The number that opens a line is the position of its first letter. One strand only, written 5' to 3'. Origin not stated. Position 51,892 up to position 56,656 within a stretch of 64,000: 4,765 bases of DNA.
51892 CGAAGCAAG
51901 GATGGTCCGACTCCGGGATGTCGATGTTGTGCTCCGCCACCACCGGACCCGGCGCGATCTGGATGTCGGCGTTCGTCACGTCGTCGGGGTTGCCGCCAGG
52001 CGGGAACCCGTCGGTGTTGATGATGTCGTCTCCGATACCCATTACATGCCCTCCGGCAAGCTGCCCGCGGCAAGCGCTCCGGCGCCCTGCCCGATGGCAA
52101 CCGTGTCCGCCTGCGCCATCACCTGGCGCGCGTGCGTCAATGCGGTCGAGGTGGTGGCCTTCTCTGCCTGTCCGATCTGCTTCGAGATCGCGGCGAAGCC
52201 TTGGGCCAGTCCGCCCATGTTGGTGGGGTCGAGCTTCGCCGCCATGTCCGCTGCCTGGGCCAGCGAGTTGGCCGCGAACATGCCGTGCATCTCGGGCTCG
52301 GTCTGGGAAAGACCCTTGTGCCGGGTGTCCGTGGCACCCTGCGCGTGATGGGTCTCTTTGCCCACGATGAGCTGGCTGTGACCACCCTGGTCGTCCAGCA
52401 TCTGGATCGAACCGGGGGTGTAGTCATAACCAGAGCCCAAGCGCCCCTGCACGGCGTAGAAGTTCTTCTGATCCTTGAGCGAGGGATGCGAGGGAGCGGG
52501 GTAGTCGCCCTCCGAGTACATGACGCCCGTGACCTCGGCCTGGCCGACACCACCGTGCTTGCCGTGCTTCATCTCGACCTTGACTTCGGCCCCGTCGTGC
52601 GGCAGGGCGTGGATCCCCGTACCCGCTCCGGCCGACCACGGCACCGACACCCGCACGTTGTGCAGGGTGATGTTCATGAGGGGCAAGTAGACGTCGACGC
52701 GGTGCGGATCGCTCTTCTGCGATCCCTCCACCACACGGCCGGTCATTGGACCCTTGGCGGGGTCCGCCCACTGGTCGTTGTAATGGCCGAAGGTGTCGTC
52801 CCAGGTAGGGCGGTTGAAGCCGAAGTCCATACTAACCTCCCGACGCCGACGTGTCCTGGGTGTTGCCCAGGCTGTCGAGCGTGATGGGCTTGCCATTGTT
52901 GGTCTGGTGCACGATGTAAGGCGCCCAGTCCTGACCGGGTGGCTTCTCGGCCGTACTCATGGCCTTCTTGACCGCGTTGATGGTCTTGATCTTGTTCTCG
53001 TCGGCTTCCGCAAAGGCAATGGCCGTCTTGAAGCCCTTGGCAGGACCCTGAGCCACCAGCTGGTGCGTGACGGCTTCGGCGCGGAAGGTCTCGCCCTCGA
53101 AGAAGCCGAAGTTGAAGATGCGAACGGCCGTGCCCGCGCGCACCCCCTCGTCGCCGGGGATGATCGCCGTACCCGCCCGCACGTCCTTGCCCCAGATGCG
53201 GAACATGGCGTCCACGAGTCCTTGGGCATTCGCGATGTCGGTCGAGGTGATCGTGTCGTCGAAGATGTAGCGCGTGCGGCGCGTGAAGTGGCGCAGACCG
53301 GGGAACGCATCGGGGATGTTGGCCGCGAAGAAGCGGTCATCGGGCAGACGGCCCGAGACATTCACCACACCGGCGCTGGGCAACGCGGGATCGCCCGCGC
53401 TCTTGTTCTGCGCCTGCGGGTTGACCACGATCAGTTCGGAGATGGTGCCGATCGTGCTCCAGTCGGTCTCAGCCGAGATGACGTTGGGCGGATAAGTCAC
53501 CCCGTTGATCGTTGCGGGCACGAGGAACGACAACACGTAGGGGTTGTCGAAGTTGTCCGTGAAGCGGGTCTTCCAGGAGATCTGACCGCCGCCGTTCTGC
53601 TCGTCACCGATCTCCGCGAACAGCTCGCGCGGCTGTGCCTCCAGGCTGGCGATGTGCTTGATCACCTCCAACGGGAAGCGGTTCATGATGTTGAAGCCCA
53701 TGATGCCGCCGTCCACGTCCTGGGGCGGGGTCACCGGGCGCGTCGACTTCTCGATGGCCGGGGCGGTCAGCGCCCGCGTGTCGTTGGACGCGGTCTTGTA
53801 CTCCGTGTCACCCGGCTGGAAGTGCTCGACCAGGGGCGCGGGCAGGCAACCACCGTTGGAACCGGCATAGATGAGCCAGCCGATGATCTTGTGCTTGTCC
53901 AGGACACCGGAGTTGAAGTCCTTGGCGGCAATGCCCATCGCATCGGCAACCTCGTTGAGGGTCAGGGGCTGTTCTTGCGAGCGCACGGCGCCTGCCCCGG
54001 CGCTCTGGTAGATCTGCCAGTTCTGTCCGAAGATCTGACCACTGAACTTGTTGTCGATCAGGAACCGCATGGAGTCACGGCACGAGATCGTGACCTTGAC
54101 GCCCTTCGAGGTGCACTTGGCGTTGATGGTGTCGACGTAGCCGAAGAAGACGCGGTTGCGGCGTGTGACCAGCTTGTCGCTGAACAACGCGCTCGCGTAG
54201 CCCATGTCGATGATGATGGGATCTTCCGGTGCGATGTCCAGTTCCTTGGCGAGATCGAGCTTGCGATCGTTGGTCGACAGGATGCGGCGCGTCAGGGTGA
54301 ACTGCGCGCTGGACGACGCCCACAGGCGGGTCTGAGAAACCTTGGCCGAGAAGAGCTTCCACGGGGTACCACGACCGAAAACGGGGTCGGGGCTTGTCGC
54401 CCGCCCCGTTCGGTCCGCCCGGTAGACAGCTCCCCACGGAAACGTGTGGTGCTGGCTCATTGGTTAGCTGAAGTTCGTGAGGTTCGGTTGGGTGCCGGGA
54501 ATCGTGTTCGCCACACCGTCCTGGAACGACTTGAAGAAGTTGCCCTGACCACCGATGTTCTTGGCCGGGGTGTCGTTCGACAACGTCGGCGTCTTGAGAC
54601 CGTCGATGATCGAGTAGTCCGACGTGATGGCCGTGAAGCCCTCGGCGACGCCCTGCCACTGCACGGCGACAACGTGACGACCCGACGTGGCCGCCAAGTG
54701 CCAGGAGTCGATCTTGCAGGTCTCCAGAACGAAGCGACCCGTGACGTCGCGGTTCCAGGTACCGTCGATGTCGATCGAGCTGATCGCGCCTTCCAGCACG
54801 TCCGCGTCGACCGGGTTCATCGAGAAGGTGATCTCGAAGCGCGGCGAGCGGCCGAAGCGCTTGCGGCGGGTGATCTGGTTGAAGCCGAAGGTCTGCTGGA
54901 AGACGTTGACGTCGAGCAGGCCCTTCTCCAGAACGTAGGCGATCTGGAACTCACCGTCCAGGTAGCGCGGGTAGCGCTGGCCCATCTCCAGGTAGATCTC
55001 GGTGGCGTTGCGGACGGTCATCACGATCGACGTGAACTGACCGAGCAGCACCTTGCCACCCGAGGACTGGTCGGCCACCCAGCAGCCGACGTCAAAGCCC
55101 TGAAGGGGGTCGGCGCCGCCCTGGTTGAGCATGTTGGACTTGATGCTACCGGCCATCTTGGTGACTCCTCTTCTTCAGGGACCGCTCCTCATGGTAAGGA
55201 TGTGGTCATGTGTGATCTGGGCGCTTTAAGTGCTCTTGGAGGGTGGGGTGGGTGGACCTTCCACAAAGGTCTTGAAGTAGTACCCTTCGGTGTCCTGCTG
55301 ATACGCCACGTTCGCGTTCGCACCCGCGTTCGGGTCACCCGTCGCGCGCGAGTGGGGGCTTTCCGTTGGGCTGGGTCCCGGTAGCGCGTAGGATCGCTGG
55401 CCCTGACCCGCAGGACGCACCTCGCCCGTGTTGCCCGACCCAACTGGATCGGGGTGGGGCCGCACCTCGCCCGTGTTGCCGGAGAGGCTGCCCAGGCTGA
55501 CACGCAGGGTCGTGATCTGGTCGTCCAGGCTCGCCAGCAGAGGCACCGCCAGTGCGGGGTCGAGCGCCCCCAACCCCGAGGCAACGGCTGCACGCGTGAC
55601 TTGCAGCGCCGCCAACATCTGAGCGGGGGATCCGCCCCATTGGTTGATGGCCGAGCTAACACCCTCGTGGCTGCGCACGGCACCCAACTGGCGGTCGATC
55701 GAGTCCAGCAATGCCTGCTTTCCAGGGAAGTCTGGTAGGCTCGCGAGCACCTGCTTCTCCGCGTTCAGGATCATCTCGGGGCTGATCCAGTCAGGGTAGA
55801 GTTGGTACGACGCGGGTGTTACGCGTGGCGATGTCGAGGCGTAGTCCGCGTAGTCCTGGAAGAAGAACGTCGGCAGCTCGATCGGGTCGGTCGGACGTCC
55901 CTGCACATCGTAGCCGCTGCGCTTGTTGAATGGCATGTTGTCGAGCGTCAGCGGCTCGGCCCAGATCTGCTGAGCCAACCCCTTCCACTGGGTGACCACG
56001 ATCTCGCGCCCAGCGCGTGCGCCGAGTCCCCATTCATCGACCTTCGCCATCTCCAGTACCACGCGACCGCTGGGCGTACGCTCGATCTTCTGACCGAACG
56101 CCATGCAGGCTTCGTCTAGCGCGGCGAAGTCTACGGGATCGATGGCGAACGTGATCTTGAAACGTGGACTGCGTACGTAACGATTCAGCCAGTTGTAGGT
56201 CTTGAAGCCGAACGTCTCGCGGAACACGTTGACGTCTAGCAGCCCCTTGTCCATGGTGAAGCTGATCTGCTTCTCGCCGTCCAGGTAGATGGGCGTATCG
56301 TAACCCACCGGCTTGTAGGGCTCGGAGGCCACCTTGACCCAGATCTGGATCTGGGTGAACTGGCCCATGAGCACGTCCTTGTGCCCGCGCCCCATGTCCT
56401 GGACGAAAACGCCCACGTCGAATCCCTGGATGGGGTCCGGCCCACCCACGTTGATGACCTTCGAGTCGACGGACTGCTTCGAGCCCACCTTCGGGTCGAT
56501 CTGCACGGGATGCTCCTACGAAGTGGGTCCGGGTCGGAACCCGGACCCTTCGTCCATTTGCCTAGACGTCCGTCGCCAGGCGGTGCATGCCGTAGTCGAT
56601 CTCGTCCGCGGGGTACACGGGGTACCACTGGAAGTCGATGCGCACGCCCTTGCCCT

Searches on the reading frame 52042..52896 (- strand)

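Call 14: search_protein_families(library=phrogs, proteins=[window:52042-52896:-], max_evalue=0.001)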
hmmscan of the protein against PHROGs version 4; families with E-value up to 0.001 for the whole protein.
window:52042-52896:- (284 aa): 0 families

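Call 25: search_protein_families(library=pfam, proteins=[window:52042-52896:-], max_evalue=0.01)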
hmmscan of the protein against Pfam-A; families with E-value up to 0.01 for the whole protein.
window:52042-52896:- (284 aa): 1 family
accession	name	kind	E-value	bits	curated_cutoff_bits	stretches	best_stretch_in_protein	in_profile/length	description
PF04717.18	Phage_base_V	-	0.0012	19.6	23.8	1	52-113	2-64/75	Type VI secretion system/phage-baseplate injector OB domain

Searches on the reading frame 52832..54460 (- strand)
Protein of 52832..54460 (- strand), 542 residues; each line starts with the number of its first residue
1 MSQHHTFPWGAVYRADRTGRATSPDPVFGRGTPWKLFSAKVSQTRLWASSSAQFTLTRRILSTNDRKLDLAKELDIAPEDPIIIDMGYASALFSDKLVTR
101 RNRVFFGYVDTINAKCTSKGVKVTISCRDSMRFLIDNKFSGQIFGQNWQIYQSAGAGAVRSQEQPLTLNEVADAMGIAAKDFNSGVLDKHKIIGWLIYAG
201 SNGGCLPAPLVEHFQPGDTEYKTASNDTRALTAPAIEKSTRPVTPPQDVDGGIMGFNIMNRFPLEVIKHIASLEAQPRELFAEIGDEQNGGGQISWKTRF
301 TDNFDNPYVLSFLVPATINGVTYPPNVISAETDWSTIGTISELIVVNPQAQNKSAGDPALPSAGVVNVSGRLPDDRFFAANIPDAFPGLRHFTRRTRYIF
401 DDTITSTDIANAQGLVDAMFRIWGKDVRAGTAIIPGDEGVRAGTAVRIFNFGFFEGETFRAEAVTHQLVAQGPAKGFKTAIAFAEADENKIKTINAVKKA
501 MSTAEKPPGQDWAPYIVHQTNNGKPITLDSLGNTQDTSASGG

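Call 14: search_protein_families(library=phrogs, proteins=[window:52832-54460:-], max_evalue=0.001)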
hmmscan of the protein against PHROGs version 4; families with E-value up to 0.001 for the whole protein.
window:52832-54460:- (542 aa): 1 family
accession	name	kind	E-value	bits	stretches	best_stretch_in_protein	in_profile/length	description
phrog_177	-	tail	1.1e-05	25.5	0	102-138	138-174/623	baseplate hub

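Call 25: search_protein_families(library=pfam, proteins=[window:52832-54460:-], max_evalue=0.01)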
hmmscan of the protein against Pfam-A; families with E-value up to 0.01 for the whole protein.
window:52832-54460:- (542 aa): 0 families

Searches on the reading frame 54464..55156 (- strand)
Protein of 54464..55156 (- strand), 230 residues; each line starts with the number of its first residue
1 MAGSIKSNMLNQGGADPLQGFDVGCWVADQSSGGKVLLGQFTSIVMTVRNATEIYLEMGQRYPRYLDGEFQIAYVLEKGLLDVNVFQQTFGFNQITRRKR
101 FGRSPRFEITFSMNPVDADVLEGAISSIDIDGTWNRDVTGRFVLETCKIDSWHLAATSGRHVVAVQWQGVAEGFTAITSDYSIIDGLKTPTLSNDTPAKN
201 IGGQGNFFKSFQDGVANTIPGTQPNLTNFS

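Call 14: search_protein_families(library=phrogs, proteins=[window:54464-55156:-], max_evalue=0.001)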
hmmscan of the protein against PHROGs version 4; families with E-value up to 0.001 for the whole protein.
window:54464-55156:- (230 aa): 1 family
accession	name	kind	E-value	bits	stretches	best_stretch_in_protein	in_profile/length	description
phrog_34837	-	unknown function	3.7e-41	142.3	2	9-115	12-118/236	-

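Call 25: search_protein_families(library=pfam, proteins=[window:54464-55156:-], max_evalue=0.01)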
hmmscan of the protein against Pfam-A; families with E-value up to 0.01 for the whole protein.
window:54464-55156:- (230 aa): 0 families

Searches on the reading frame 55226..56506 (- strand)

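Call 14: search_protein_families(library=phrogs, proteins=[window:55226-56506:-], max_evalue=0.001)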
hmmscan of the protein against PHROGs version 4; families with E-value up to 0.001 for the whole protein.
window:55226-56506:- (426 aa): 1 family
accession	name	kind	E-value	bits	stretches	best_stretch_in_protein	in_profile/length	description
phrog_34837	-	unknown function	8.9e-18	65.8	1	17-123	12-117/236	-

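Call 25: search_protein_families(library=pfam, proteins=[window:55226-56506:-], max_evalue=0.01)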
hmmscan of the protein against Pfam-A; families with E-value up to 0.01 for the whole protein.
window:55226-56506:- (426 aa): 0 families

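Call 60: search_protein_families(library=ncbifam, proteins=[window:55226-56506:-], max_evalue=0.1)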
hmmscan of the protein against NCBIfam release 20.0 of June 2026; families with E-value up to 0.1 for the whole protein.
window:55226-56506:- (426 aa): 0 families
